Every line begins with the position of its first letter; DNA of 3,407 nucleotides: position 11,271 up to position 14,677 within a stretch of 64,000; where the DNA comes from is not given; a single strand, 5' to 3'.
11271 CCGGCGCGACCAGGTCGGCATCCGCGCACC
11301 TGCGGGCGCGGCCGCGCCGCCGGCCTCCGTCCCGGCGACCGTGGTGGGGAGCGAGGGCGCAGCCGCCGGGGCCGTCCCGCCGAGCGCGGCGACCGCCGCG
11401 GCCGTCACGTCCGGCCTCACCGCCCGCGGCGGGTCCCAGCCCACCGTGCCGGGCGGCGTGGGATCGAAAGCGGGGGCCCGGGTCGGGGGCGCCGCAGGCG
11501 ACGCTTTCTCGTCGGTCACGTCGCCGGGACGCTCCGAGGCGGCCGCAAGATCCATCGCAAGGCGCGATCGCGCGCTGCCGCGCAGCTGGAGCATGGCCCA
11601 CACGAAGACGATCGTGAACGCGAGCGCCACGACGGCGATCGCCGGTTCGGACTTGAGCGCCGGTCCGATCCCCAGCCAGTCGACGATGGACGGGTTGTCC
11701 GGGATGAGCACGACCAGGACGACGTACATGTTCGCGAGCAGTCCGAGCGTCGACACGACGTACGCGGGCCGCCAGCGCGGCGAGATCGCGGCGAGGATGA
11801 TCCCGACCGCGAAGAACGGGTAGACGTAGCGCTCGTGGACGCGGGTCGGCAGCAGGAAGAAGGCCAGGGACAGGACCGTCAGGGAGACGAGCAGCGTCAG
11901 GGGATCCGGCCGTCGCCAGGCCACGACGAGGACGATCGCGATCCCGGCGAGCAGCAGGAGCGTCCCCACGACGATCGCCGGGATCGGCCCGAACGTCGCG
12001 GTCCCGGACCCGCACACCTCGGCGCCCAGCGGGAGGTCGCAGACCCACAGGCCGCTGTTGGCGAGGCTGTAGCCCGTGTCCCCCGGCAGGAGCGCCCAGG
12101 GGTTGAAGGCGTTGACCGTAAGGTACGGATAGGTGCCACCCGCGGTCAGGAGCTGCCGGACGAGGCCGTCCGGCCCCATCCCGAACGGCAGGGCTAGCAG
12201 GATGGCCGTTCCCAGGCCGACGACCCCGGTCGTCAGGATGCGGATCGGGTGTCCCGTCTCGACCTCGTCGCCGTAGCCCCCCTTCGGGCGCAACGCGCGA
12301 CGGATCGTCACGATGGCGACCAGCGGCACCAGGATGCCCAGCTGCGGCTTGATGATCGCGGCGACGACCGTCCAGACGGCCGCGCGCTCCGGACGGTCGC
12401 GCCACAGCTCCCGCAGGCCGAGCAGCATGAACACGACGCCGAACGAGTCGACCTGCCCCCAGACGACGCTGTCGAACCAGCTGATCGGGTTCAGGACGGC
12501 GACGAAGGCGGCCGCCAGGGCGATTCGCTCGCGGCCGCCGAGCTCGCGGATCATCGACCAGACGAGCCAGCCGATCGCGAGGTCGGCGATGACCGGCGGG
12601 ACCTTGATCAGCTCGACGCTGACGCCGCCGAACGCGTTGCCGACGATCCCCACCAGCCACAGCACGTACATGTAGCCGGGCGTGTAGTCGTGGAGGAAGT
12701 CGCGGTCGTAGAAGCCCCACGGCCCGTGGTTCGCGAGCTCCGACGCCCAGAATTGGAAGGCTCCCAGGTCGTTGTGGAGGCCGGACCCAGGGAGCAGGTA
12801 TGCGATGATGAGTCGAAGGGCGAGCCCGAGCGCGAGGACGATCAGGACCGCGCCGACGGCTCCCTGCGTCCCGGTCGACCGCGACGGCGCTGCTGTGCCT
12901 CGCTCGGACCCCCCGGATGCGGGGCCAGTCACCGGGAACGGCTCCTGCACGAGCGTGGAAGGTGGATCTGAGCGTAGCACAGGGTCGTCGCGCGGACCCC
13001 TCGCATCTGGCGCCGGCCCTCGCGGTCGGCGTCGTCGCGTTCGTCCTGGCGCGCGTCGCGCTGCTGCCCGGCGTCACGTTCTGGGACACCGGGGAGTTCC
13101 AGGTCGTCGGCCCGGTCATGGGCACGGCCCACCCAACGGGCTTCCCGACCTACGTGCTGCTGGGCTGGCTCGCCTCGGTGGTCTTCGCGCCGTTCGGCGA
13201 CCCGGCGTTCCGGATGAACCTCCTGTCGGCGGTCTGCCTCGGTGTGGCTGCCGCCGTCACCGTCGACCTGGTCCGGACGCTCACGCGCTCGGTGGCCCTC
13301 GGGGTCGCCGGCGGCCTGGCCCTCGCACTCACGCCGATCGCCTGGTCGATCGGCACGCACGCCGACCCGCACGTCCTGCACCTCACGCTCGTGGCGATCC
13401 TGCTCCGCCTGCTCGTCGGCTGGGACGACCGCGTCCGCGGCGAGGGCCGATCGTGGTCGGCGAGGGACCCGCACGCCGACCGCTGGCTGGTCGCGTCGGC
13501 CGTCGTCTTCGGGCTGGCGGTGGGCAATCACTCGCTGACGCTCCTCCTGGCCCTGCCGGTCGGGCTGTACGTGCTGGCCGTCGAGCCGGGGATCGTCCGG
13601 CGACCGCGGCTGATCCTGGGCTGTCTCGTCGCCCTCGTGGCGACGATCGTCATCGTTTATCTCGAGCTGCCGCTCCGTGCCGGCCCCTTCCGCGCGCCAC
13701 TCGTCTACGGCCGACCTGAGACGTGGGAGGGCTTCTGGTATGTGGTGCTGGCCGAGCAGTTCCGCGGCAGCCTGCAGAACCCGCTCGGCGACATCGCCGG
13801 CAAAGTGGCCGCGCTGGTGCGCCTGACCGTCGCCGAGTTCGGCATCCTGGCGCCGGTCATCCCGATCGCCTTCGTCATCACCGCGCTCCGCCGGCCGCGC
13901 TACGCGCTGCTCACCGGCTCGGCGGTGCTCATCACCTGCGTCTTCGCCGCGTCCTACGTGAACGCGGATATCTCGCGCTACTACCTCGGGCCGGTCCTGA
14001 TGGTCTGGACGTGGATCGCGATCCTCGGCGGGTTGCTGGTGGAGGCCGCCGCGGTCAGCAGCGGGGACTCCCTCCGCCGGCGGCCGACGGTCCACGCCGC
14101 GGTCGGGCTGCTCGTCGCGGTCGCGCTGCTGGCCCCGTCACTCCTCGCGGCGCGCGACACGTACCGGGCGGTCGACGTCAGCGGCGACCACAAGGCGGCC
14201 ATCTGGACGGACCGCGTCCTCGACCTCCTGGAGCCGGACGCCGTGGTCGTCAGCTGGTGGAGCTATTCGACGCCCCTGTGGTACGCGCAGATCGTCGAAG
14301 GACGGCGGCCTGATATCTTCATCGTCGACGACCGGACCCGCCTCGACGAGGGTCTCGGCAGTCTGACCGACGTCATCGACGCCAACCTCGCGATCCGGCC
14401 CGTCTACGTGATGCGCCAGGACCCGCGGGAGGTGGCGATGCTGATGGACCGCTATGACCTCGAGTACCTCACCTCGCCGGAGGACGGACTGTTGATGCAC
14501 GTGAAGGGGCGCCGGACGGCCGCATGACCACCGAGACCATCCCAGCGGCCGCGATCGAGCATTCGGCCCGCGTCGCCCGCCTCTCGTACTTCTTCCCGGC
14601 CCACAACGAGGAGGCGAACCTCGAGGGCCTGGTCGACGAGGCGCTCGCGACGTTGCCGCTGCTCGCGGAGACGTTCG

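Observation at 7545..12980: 1811-aa fusion of two different GT-C glycosyltransferase modules, with an approximately 430-aa repeat domain in loop 1 of the PMT-like module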

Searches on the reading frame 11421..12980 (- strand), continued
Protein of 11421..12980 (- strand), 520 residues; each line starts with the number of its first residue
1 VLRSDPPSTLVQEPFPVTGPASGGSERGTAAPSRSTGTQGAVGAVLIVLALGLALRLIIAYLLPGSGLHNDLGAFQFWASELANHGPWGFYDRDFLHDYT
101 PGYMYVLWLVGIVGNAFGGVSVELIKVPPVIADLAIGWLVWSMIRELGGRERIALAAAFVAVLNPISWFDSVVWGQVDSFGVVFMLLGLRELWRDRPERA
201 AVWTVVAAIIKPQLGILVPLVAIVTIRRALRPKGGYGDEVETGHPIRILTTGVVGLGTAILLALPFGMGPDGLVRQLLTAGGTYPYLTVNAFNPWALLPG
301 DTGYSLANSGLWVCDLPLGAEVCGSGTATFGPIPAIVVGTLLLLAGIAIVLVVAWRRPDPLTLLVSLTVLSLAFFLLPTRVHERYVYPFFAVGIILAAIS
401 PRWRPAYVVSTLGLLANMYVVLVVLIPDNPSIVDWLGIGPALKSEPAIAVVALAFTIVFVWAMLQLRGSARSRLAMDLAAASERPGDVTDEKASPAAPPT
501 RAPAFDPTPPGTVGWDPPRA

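Call 47: find_encoding_contigs(protein=P0208, flank=8000, max_places=2)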
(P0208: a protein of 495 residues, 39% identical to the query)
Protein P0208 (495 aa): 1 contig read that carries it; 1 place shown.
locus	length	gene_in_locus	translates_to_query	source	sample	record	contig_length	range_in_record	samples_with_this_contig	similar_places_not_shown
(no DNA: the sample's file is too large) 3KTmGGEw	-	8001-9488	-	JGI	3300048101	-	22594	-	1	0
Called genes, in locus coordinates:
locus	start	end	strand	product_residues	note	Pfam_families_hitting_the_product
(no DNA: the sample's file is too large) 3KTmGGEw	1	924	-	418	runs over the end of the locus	PF00930:DPPIV_N (faint), PF26549:Tricorn_N, PF26550:Tricorn_2nd, PF07676:PD40 (weak)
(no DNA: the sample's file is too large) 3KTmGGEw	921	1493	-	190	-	PF07638:Sigma70_ECF (weak), PF04542:Sigma70_r2, PF08281:Sigma70_r4_2, PF04545:Sigma70_r4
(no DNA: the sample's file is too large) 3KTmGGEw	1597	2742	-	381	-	PF01594:AI-2E_transport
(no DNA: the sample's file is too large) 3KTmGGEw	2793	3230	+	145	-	-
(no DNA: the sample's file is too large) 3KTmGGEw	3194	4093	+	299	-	PF00800:PDT, PF01842:ACT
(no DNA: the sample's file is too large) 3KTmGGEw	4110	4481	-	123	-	PF01741:MscL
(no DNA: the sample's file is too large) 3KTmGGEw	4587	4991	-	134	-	PF14520:HHH_5 (weak), PF14229:DUF4332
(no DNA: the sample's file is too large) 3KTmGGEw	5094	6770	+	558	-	PF01935:DUF87 (weak), PF05872:HerA_C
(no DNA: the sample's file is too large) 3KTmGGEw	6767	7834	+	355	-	-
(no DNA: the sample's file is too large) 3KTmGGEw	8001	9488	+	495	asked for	-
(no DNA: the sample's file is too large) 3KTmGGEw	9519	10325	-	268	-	PF03976:PPK2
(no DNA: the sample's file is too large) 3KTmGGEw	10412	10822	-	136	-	-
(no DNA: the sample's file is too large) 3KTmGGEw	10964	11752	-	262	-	PF01186:Lysyl_oxidase (faint)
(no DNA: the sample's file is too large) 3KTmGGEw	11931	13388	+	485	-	PF00171:Aldedh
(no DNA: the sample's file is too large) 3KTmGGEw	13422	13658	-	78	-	-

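Call 49: search_solved_structures(query=A5, max_evalue=10, show_alignments=3)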
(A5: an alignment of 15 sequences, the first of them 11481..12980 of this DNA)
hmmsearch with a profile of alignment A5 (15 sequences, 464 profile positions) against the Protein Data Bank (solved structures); distinct sequences matched with E-value up to 10: 0.

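Call 50: search_protein_families(library=pfam, alignment_id=A5, max_evalue=0.1)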
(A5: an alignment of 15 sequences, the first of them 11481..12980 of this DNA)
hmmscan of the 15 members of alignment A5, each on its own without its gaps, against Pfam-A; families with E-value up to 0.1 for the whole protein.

A. member 1, window:11481-12980:- (500 aa): 2 families
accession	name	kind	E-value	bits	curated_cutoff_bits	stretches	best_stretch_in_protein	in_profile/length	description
PF09594.16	GT87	-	0.00013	22.2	25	1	132-376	30-235/237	Glycosyltransferase family 87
PF03155.21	Alg6_Alg8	-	0.00083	18.9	25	1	338-414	301-378/482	ALG6, ALG8 glycosyltransferase family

B. families by the number of members that match (of 15 scanned): 6 families
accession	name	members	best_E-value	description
PF03155.21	Alg6_Alg8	9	1.8e-07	ALG6, ALG8 glycosyltransferase family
PF09594.16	GT87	5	2.2e-07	Glycosyltransferase family 87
PF06728.19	PIG-U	3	2.7e-06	GPI transamidase subunit PIG-U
PF13231.12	PMT_2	2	9.2e-05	Dolichyl-phosphate-mannose-protein mannosyltransferase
PF04403.18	PqiA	1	0.022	Paraquat-inducible protein A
PF10958.13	DUF2759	1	0.064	Protein of unknown function (DUF2759)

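Call 58: search_protein_families(library=pfam, proteins=[L083:3747-4940:+, L083:6547-7875:-, L083:2209-3702:-], max_evalue=0.01)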
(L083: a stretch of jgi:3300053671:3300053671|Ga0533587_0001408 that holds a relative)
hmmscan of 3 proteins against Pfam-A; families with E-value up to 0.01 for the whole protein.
L083:3747-4940:+ (397 aa): 1 family
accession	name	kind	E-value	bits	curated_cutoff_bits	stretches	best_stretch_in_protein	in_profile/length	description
PF04188.19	Mannosyl_trans2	-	1.2e-09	38.5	22.4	1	76-202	58-188/443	Mannosyltransferase (PIG-V)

L083:6547-7875:- (442 aa): 1 family
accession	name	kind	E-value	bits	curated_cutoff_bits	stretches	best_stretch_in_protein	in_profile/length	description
PF09594.16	GT87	-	0.00017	21.8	25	1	203-261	90-148/237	Glycosyltransferase family 87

L083:2209-3702:- (497 aa): 1 family
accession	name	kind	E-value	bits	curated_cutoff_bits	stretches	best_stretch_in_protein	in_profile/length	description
PF09594.16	GT87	-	0.00015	22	25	1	222-438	1-233/237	Glycosyltransferase family 87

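Call 60: search_protein_families(library=pfam, proteins=[P0223, P0222, P0182, P0230, P0157], max_evalue=0.01)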
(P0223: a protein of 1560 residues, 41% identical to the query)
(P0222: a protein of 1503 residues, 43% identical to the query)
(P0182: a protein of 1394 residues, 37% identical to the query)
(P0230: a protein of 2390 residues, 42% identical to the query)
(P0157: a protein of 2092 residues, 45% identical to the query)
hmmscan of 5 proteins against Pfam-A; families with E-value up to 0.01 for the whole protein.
P0223 (1560 aa): 4 families
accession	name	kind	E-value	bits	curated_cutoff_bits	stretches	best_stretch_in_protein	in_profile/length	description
PF16192.10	PMT_4TMC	-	2.9e-19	69.8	32.4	1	1282-1430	7-177/202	C-terminal four TMM region of protein-O-mannosyltransferase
PF02366.24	PMT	-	4e-15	56.5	22.7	1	977-1130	80-228/245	Dolichyl-phosphate-mannose-protein mannosyltransferase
PF13231.12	PMT_2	-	4.9e-05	24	26.1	1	976-1116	18-151/160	Dolichyl-phosphate-mannose-protein mannosyltransferase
PF23414.1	Beta-prop_EML_2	-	0.0046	16.8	90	1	655-714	11-69/266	Echinoderm microtubule-associated protein second beta-propeller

P0222 (1503 aa): 4 families
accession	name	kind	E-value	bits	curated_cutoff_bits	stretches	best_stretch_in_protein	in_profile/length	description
PF02366.24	PMT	-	3.9e-12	46.7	22.7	1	948-1070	80-198/245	Dolichyl-phosphate-mannose-protein mannosyltransferase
PF16192.10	PMT_4TMC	-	1.1e-11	45.1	32.4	1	1186-1333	3-170/202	C-terminal four TMM region of protein-O-mannosyltransferase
PF13231.12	PMT_2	-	8.8e-07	29.7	26.1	2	947-1092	18-151/160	Dolichyl-phosphate-mannose-protein mannosyltransferase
PF13360.13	PQQ_2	-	0.009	16.1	27.6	0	697-802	12-95/233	Outer membrane protein assembly factor BamB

P0182 (1394 aa): 4 families
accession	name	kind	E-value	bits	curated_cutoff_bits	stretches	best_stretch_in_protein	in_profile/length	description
PF02366.24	PMT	-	2.1e-10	41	22.7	1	850-965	84-198/245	Dolichyl-phosphate-mannose-protein mannosyltransferase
PF16192.10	PMT_4TMC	-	1.9e-08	34.5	32.4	1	1087-1215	5-146/202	C-terminal four TMM region of protein-O-mannosyltransferase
PF03155.21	Alg6_Alg8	-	0.00013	21.5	25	1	106-370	92-378/482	ALG6, ALG8 glycosyltransferase family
PF09594.16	GT87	-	0.00024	21.4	25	1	109-333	30-236/237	Glycosyltransferase family 87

P0230 (2390 aa): 2 families
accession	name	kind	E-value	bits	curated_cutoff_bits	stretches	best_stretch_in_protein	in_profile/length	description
PF16192.10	PMT_4TMC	-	1.9e-15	57.3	32.4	1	2011-2173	4-187/202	C-terminal four TMM region of protein-O-mannosyltransferase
PF02366.24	PMT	-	4e-13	49.9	22.7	1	1778-1909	80-208/245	Dolichyl-phosphate-mannose-protein mannosyltransferase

P0157 (2092 aa): 2 families
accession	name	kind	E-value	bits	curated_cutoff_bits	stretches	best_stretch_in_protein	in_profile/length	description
PF02366.24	PMT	-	2.7e-09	37.4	22.7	1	1303-1423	83-199/245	Dolichyl-phosphate-mannose-protein mannosyltransferase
PF16192.10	PMT_4TMC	-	2.5e-08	34.1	32.4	1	1703-1830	4-147/202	C-terminal four TMM region of protein-O-mannosyltransferase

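Call 67: find_homologous_proteins(query=P0223, max_evalue=1e-10)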
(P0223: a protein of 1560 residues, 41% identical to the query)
Query P0223 (1560 aa): 969 proteins with E <= 1e-10 among 8000 candidates; the best 120 are listed.
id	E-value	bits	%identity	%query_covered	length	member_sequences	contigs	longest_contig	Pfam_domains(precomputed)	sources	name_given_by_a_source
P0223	0.0e+0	3523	100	100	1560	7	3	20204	PF02366.25,PF16192.11,PF13231.13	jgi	jgi:hypothetical protein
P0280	0.0e+0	2839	80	100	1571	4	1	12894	PF02366.25,PF16192.11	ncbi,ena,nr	ncbi:MAG: phospholipid carrier-dependent glycosyltransferase [Chloroflexi bacterium]|nr:MAG: phospho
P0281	0.0e+0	2835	80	100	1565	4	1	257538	PF02366.25,PF16192.11,PF13231.13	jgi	jgi:predicted membrane-bound dolichyl-phosphate-mannose-protein mannosyltransferase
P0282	0.0e+0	2428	69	100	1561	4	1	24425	PF02366.25,PF16192.11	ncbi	-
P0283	0.0e+0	2425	70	100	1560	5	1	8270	PF02366.25,PF16192.11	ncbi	-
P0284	0.0e+0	2419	70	100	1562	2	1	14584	PF02366.25,PF16192.11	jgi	-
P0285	0.0e+0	2394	69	100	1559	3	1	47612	PF02366.25,PF16192.11,PF13231.13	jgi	-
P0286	0.0e+0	2370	68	100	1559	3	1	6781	PF02366.25,PF16192.11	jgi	jgi:predicted membrane-bound dolichyl-phosphate-mannose-protein mannosyltransferase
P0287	0.0e+0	2344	67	100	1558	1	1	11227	PF02366.25,PF16192.11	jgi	jgi:predicted membrane-bound dolichyl-phosphate-mannose-protein mannosyltransferase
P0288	0.0e+0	2338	67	100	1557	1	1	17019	PF02366.25,PF16192.11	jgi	jgi:predicted membrane-bound dolichyl-phosphate-mannose-protein mannosyltransferase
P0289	0.0e+0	2337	67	100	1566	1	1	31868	PF02366.25,PF16192.11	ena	-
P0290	0.0e+0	2333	67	100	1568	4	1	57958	PF02366.25,PF16192.11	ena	-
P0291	0.0e+0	2327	67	100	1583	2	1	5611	PF02366.25,PF16192.11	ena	-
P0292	0.0e+0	2324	67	100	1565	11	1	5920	PF02366.25,PF16192.11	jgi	-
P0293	0.0e+0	2324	67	100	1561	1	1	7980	PF02366.25,PF16192.11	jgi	jgi:predicted membrane-bound dolichyl-phosphate-mannose-protein mannosyltransferase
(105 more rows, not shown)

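Call 71: list_cluster_members(proteins=[P0208, P0197, P0200, P0246, P0248, P0257, P0267, P0179, P0228, P0142])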
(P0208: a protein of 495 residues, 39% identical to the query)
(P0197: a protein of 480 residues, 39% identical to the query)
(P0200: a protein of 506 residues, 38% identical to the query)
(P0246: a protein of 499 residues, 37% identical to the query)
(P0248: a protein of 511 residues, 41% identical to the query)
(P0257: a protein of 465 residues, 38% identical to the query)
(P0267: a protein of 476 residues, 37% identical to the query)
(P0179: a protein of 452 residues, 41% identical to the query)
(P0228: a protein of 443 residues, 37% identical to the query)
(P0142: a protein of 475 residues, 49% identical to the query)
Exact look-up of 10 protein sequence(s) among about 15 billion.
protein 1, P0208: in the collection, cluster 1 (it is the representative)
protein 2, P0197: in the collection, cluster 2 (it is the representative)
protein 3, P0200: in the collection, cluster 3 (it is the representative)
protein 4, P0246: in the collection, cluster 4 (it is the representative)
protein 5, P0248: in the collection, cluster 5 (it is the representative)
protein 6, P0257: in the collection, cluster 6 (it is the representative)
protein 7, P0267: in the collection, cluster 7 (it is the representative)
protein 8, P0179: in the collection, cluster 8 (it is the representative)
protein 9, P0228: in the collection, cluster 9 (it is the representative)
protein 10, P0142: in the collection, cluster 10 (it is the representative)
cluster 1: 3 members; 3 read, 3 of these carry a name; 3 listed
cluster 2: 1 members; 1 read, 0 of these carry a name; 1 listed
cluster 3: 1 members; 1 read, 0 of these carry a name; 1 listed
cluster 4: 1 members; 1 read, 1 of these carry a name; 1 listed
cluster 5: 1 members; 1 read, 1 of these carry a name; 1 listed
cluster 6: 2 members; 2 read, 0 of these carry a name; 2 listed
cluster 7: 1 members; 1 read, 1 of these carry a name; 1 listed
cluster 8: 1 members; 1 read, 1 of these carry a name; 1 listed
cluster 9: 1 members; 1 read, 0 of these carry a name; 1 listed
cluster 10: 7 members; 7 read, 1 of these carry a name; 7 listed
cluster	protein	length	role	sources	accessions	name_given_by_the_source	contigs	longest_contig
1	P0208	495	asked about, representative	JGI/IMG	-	Gpi18-like mannosyltransferase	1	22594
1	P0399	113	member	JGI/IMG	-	hypothetical protein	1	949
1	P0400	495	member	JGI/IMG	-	Gpi18-like mannosyltransferase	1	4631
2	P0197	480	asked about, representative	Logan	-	-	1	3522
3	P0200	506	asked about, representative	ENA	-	-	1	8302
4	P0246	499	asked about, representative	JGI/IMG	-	dolichyl-phosphate-mannose-protein mannosyltransferase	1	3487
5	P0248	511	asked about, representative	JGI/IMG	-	hypothetical protein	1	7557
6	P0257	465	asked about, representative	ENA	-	-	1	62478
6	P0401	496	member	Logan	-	-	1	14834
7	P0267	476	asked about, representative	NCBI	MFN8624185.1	MAG: hypothetical protein U0869_25870 [Chloroflexota bacterium]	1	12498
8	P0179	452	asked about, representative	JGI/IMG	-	Gpi18-like mannosyltransferase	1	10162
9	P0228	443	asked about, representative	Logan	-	-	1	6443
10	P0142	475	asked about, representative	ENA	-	-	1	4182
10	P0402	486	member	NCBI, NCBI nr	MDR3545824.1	MAG: hypothetical protein P4L30_08690, partial [Candidatus Limnocylindrales bacterium] | hypothetical protein [Candidatus Limnocylindrales bacterium]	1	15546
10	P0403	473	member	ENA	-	-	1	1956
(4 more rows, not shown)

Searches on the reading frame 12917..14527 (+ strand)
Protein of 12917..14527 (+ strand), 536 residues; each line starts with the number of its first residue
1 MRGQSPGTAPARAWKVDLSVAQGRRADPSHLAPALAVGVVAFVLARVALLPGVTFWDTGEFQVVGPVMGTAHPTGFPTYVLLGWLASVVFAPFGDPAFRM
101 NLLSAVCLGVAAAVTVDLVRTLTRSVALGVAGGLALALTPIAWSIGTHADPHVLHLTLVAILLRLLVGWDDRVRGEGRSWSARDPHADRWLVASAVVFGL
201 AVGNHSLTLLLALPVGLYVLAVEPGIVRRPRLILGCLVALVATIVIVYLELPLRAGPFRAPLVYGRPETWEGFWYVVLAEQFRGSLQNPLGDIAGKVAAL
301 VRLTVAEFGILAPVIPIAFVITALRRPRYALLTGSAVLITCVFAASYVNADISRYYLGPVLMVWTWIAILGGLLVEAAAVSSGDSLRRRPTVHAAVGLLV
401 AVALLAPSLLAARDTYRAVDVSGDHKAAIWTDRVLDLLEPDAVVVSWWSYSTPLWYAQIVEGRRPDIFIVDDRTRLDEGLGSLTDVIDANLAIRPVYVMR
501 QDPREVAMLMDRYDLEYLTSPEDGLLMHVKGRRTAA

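Call 15: search_protein_families(library=pfam, proteins=[window:12917-14527:+], max_evalue=0.001)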
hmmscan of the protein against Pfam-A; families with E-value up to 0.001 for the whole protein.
window:12917-14527:+ (536 aa): 2 families
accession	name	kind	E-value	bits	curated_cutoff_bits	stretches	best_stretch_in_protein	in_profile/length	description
PF11028.14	TMEM260-like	-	2.1e-24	86.7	24.2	1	57-221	1-171/179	Protein O-mannosyl-transferase TMEM260-like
PF13231.12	PMT_2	-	3e-05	24.7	26.1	1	81-246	5-157/160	Dolichyl-phosphate-mannose-protein mannosyltransferase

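Call 39: search_protein_families(library=ncbifam, proteins=[window:12917-14527:+], max_evalue=0.001)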
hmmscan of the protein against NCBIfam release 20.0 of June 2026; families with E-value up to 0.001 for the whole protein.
window:12917-14527:+ (536 aa): 0 families
